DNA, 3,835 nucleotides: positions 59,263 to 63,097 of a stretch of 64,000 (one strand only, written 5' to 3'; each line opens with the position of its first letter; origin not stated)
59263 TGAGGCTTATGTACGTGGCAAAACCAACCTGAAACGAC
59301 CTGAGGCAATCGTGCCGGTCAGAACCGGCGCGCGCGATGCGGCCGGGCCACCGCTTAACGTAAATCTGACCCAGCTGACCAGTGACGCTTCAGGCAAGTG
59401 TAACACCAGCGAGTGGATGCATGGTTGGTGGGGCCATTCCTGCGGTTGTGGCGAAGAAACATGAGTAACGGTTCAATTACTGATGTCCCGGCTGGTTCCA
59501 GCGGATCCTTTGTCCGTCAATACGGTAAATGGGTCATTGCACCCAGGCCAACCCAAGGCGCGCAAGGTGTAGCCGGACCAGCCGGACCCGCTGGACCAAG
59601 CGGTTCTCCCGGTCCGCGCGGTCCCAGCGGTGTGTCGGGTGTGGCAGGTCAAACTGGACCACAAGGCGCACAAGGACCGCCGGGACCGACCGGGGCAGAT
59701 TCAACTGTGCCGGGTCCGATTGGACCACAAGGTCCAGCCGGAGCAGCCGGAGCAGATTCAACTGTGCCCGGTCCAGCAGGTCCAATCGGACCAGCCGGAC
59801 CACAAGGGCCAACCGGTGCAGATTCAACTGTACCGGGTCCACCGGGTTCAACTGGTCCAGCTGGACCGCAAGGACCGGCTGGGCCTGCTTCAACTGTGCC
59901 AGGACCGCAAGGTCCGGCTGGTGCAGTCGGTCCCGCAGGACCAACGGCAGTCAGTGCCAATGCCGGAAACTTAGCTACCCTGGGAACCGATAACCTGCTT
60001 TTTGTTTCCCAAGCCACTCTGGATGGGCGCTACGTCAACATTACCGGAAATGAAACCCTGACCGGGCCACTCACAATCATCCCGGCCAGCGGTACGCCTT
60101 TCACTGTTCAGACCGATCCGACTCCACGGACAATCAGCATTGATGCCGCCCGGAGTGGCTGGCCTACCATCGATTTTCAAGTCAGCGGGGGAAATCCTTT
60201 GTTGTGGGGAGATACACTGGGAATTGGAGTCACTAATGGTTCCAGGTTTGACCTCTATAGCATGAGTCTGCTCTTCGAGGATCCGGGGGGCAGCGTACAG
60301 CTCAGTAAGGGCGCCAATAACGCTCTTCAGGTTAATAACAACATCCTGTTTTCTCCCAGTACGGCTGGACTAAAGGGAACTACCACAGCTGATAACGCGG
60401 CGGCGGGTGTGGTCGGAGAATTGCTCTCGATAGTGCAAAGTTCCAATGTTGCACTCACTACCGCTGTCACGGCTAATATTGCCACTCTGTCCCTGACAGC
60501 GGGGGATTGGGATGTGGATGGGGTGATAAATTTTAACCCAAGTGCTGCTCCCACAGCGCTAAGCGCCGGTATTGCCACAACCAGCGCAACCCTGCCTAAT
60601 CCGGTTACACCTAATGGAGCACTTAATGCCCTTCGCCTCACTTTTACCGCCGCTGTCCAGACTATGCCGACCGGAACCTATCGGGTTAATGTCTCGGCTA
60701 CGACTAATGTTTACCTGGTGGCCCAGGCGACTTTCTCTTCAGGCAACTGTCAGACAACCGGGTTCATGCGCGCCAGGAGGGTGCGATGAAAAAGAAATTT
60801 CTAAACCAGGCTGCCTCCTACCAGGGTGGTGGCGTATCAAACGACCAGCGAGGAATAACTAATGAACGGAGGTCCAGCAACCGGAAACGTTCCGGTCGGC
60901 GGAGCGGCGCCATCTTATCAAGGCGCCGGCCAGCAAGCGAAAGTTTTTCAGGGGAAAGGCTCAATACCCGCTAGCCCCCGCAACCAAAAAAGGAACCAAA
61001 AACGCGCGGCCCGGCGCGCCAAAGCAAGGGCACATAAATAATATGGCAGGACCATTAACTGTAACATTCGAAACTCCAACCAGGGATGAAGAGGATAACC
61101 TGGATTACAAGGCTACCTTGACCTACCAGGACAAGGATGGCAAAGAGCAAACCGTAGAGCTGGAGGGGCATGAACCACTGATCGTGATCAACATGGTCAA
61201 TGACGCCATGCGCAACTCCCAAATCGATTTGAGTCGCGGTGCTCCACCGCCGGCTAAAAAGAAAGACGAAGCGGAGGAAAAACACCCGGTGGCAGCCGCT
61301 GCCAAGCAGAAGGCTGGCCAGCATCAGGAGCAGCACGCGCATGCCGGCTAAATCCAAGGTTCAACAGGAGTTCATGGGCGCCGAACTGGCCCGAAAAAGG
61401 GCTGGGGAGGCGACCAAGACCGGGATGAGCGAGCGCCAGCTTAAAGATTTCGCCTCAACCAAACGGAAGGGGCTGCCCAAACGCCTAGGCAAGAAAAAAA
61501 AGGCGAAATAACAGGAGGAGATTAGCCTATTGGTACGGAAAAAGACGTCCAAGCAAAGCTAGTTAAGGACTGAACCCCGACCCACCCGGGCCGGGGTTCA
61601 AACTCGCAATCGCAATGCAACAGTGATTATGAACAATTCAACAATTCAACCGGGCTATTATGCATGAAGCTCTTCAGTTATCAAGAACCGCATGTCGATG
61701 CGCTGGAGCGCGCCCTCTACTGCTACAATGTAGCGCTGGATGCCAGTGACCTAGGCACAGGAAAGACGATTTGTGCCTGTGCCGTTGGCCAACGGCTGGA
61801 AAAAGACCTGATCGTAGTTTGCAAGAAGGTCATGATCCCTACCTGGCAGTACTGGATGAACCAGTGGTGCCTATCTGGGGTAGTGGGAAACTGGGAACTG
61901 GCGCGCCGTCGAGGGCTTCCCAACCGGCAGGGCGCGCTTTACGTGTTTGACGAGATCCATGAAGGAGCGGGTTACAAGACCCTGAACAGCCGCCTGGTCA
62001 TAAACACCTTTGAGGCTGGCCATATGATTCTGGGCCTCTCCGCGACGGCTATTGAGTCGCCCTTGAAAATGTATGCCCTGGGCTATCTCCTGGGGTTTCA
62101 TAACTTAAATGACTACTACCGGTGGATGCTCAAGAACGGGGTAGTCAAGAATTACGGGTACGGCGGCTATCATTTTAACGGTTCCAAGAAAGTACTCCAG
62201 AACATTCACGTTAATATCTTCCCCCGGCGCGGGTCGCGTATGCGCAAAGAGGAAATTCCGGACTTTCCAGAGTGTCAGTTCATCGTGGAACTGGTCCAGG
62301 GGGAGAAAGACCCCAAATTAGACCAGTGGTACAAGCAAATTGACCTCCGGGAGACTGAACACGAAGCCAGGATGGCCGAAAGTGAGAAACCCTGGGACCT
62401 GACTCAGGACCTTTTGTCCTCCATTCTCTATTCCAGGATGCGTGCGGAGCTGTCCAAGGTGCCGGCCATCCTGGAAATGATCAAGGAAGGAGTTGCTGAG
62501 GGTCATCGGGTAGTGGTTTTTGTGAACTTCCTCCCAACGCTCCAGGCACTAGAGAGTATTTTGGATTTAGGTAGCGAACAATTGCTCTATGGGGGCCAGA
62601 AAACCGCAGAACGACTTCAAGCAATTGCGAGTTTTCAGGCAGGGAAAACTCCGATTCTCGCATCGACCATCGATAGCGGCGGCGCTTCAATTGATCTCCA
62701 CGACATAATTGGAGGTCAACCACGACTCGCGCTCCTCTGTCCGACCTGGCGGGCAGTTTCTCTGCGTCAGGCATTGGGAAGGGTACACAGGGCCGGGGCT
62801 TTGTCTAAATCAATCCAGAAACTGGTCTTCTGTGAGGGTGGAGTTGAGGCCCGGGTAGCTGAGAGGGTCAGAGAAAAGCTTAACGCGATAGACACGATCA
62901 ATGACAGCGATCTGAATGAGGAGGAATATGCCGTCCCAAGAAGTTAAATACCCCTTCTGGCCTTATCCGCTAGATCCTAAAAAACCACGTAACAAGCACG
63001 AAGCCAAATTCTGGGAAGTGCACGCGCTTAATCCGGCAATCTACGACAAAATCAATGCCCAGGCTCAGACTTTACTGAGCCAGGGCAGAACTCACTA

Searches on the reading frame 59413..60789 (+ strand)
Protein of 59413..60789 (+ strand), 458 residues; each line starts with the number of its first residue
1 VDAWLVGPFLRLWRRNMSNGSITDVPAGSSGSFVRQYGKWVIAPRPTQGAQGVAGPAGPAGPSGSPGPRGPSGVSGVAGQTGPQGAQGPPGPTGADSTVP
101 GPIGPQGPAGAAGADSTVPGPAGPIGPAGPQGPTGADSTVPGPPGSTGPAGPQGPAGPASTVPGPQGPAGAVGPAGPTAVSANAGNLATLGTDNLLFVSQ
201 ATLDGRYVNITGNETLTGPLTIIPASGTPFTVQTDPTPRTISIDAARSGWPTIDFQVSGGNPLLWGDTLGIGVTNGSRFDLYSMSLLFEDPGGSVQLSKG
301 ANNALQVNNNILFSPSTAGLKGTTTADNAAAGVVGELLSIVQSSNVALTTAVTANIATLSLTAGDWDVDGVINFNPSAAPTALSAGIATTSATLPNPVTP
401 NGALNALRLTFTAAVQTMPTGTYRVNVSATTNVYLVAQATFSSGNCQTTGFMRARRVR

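Call 12: search_protein_families(library=phrogs, proteins=[window:59413-60789:+], max_evalue=0.001)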
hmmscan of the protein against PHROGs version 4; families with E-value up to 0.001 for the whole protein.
window:59413-60789:+ (458 aa): 15 families
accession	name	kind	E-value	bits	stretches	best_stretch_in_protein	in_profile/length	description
phrog_11393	-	tail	3.3e-27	96.3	1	308-458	391-538/538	tail fiber protein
phrog_366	-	tail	4.5e-18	66.9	2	116-225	308-401/474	tail fiber protein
phrog_6320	-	tail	1.4e-16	61.5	1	46-198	101-262/745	tail fiber protein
phrog_5073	-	tail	1.8e-14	54.7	1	49-303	264-382/519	tail fiber protein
phrog_8745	-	tail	2.9e-13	49.1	2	101-237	1386-1526/1803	tail fiber protein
phrog_819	-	tail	7.4e-12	45.2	2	48-116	525-596/1024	tail protein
phrog_17587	-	tail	1.3e-10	41.4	1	37-114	339-412/641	tail fiber protein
phrog_1806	-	tail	1.2e-08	35.6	1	45-94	183-230/276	collagen like minor tail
phrog_3420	-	unknown function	3.5e-08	32.5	1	48-187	233-383/929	-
phrog_10972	-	tail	7.9e-08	33.1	0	48-95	165-212/343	tail fiber protein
phrog_1658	-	unknown function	3.3e-07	31.3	1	50-137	41-126/239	-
phrog_26246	-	tail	8.9e-05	22.8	0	47-113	135-200/329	tail protein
phrog_18350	-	tail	0.00043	21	0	48-104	140-193/253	tail fiber protein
phrog_26654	-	unknown function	0.00056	20.4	0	31-114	50-137/360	-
phrog_38806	-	unknown function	0.00068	20.1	0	39-112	84-153/285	-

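Call 70: search_protein_families(library=ncbifam, proteins=[window:59461-60789:+], max_evalue=0.01)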
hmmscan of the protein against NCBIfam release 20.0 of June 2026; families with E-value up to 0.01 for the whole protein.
window:59461-60789:+ (442 aa): 3 families
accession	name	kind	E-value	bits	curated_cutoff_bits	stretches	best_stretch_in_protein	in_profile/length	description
NF038329.2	gly_rich_SclB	equivalog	3.5e-18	65.7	325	1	32-162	116-248/442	LPXTG-anchored collagen-like adhesin Scl2/SclB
NF046116.1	adhesin_Lcl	equivalog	2.9e-16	59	500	1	5-171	47-209/431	collagen-like adhesin Lcl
NF038330.1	adhesin_SclA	exception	1.6e-12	47.8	400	1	31-165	124-257/405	LPXTG-anchored collagen-like adhesin Scl1/SclA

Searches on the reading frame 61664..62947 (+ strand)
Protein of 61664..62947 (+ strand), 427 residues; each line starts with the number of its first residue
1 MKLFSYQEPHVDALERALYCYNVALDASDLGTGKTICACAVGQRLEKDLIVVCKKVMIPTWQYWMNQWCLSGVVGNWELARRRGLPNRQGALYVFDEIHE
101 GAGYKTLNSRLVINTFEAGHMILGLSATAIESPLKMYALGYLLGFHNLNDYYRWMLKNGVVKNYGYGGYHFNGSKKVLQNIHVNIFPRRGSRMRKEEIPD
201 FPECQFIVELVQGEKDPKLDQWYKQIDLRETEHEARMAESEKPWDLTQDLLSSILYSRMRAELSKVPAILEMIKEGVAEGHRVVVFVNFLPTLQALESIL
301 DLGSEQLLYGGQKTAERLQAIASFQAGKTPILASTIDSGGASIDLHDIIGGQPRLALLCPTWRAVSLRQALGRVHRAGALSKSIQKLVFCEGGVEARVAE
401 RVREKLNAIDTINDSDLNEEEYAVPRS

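Call 12: search_protein_families(library=phrogs, proteins=[window:61664-62947:+], max_evalue=0.001)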
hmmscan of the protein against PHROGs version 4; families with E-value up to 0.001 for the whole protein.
window:61664-62947:+ (427 aa): 3 families
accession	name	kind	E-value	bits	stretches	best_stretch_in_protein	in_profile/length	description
phrog_62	-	DNA, RNA and nucleotide metabolism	6.1e-31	107.8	1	1-416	695-1136/1881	DNA helicase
phrog_16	-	DNA, RNA and nucleotide metabolism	2.7e-06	26.9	1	1-393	271-601/986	DNA helicase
phrog_23807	-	unknown function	0.00043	19.1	0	258-394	500-649/1053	-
